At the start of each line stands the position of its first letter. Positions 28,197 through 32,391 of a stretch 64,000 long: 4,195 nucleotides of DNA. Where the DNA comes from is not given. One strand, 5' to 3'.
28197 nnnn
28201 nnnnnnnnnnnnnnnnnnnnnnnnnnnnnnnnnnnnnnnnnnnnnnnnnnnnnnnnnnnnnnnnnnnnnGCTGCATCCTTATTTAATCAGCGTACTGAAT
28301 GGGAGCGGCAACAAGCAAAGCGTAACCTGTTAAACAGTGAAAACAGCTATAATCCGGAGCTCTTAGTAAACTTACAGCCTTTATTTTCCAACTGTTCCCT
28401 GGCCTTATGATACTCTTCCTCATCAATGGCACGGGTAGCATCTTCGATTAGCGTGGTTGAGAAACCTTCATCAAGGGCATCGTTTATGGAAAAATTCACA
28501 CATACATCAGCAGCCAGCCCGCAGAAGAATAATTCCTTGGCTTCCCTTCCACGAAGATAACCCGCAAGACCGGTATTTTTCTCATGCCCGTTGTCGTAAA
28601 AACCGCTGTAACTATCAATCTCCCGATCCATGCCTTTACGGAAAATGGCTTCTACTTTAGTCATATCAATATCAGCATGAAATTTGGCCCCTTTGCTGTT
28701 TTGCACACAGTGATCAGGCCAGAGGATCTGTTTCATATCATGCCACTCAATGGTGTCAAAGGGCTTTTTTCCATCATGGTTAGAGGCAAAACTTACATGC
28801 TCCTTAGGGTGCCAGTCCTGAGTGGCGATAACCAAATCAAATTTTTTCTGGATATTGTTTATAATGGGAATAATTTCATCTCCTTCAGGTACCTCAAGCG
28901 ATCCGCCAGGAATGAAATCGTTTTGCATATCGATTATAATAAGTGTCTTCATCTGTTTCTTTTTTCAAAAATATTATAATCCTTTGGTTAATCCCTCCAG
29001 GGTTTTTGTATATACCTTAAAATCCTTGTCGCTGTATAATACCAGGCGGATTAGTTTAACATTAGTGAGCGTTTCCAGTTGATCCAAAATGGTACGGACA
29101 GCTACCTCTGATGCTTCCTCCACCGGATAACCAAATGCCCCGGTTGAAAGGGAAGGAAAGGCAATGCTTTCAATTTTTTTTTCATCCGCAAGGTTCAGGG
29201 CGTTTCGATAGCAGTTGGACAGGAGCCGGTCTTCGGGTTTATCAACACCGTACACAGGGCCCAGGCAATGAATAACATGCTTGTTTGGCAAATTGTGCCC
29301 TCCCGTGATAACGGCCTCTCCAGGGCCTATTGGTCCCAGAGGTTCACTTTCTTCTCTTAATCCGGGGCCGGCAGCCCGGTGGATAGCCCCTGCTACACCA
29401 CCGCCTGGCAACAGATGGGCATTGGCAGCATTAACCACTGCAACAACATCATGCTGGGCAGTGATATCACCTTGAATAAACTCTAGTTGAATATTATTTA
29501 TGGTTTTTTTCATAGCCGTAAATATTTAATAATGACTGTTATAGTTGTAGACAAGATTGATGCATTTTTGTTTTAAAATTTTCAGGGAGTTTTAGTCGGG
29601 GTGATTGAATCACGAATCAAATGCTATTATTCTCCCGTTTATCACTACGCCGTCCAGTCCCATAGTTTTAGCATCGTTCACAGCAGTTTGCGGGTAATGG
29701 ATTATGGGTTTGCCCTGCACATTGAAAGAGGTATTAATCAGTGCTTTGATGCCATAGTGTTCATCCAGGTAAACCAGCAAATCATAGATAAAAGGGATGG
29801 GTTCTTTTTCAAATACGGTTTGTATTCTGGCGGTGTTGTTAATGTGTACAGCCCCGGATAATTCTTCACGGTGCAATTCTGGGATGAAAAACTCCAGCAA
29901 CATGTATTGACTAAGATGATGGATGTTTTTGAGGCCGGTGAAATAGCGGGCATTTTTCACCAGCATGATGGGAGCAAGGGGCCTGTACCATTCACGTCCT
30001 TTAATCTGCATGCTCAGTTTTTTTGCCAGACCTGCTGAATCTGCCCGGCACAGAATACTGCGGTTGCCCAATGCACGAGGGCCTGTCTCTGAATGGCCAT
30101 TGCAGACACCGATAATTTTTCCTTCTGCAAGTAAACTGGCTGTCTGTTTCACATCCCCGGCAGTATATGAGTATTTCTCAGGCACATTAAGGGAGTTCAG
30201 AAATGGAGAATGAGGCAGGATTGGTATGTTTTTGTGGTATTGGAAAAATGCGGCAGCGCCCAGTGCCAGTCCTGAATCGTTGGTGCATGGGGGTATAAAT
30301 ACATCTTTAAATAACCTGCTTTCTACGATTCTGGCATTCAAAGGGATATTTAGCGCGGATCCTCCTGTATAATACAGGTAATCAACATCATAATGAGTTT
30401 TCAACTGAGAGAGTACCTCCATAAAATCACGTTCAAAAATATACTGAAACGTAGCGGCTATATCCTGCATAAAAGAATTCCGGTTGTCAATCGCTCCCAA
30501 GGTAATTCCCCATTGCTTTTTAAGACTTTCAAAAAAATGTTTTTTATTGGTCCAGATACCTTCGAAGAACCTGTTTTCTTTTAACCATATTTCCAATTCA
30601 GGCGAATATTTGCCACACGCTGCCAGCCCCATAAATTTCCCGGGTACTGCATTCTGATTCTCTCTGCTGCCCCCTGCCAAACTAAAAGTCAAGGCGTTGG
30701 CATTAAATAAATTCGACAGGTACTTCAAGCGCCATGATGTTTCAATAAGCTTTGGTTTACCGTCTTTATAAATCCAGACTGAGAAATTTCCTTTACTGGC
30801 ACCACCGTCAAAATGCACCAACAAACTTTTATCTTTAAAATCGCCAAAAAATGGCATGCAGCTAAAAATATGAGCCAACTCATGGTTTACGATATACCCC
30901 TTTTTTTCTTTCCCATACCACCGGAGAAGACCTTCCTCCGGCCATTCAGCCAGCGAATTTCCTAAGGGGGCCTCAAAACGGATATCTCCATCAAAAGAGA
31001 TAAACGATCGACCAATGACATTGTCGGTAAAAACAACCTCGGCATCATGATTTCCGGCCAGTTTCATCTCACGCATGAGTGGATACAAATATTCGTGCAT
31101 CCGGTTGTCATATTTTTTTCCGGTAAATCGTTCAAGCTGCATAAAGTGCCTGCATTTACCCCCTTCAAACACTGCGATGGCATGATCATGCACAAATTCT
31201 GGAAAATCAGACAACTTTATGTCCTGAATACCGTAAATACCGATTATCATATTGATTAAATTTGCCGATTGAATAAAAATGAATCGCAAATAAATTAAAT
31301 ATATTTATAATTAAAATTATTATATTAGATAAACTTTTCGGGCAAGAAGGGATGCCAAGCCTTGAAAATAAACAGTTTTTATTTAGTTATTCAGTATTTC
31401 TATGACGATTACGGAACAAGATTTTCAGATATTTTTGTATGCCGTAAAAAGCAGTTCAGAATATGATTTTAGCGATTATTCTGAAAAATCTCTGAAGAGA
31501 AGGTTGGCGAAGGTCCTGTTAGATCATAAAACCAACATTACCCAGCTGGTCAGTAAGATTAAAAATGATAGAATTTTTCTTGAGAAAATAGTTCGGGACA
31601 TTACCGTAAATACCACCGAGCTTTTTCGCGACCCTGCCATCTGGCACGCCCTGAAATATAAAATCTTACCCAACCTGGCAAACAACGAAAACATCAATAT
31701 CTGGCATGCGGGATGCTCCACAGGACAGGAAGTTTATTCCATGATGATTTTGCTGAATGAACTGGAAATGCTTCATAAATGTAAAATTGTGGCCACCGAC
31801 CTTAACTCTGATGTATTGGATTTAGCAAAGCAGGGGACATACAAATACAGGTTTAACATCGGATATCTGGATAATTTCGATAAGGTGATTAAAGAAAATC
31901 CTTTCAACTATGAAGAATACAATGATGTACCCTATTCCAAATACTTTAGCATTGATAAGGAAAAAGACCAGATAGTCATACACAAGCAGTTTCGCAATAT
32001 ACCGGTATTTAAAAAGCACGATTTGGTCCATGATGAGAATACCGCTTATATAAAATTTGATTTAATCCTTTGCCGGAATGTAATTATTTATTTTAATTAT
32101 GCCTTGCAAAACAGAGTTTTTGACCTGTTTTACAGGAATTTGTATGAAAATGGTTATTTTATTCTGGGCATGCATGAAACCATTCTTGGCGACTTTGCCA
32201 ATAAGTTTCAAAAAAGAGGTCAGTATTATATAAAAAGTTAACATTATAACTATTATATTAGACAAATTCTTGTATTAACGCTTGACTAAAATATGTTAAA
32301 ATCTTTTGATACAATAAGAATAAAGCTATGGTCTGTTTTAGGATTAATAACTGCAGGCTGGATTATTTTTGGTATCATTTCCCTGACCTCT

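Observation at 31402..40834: Candidate new signalling system: Che-type methylation module (CheR, CheR-like, CheB) in one operon with a SiaA/SiaB/SiaC-like PP2C partner switch, lacking CheA/CheW/CheY, MCP signalling domain and diguanylate cyclase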

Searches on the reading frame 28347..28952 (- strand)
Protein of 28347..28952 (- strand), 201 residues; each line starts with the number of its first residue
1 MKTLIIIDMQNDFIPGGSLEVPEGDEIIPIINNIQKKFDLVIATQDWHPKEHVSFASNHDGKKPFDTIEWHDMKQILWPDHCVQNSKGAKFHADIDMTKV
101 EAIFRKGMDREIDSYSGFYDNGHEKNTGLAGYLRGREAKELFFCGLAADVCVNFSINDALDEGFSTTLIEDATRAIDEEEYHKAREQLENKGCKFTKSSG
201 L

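Call 45: search_protein_families(library=pfam, proteins=[window:28347-28952:-], max_evalue=0.00001)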
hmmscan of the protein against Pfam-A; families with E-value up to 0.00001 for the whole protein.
window:28347-28952:- (201 aa): 1 family
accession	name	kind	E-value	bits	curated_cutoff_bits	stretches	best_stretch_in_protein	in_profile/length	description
PF00857.26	Isochorismatase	-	3.7e-25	89.4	27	1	3-196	2-171/175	Isochorismatase domain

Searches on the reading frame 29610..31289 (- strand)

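Call 32: search_protein_families(library=pfam, proteins=[window:29610-31289:-], max_evalue=5)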
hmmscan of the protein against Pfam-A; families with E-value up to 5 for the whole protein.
window:29610-31289:- (559 aa): 4 families
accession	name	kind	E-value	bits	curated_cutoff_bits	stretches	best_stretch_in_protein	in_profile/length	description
PF16861.10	Carbam_trans_C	-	1.3e-46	158.7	27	1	384-555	1-168/170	Carbamoyltransferase C-terminus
PF02543.21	Carbam_trans_N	-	2.1e-22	80.5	24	2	134-346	130-345/346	Carbamoyltransferase N-terminus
PF22521.2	HypF_C_2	-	0.0081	16.4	27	1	272-344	164-240/241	Carbamoyltransferase, Kae1-like Domain, second subdomain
PF00814.31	TsaD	-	0.12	12.5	24.8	1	253-336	190-256/264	tRNA N6-adenosine threonylcarbamoyltransferase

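Call 63: search_protein_families(library=ncbifam, proteins=[window:29610-31289:-], max_evalue=0.001)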
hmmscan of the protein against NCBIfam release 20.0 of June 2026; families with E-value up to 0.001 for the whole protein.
window:29610-31289:- (559 aa): 1 family
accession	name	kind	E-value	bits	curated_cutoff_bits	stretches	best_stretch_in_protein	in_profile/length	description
NF041651.1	nodul_NodU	equivalog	5.6e-38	131.1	1000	1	273-536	269-534/556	nodulation protein NodU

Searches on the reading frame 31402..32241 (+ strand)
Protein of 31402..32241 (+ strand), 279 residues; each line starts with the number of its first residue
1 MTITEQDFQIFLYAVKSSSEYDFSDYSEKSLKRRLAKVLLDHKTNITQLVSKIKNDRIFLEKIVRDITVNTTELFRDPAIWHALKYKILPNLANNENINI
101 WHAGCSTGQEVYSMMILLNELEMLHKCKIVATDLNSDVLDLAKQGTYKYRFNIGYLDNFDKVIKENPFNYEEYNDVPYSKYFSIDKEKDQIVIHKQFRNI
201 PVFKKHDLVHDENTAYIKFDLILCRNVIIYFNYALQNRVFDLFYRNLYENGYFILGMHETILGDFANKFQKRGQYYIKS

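Call 3: search_protein_families(library=pfam, proteins=[window:31402-32241:+], max_evalue=0.01)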
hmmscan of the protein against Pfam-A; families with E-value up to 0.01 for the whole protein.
window:31402-32241:+ (279 aa): 5 families
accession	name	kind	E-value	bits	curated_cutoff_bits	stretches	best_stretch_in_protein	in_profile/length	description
PF01739.24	CheR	-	7.7e-39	133.6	27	1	70-273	1-190/195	CheR methyltransferase, SAM binding domain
PF08242.18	Methyltransf_12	-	7.6e-07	30.2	30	0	177-253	19-98/98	Methyltransferase domain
PF03705.20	CheR_N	-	1.7e-06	28.1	27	1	6-56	1-52/53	CheR methyltransferase, all-alpha domain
PF13847.12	Methyltransf_31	-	1.9e-05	24.8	27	0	202-259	57-113/145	Methyltransferase domain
PF13649.12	Methyltransf_25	-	0.0038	18.3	27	0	210-251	56-97/97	Methyltransferase domain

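Call 4: search_protein_families(library=ncbifam, proteins=[window:31402-32241:+], max_evalue=0.01)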
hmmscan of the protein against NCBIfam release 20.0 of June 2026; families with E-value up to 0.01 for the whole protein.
window:31402-32241:+ (279 aa): 1 family
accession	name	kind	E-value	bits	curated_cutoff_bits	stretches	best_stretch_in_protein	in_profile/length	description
NF007902.0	PRK10611.1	equivalog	9.6e-20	71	435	1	31-274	54-278/287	protein-glutamate O-methyltransferase CheR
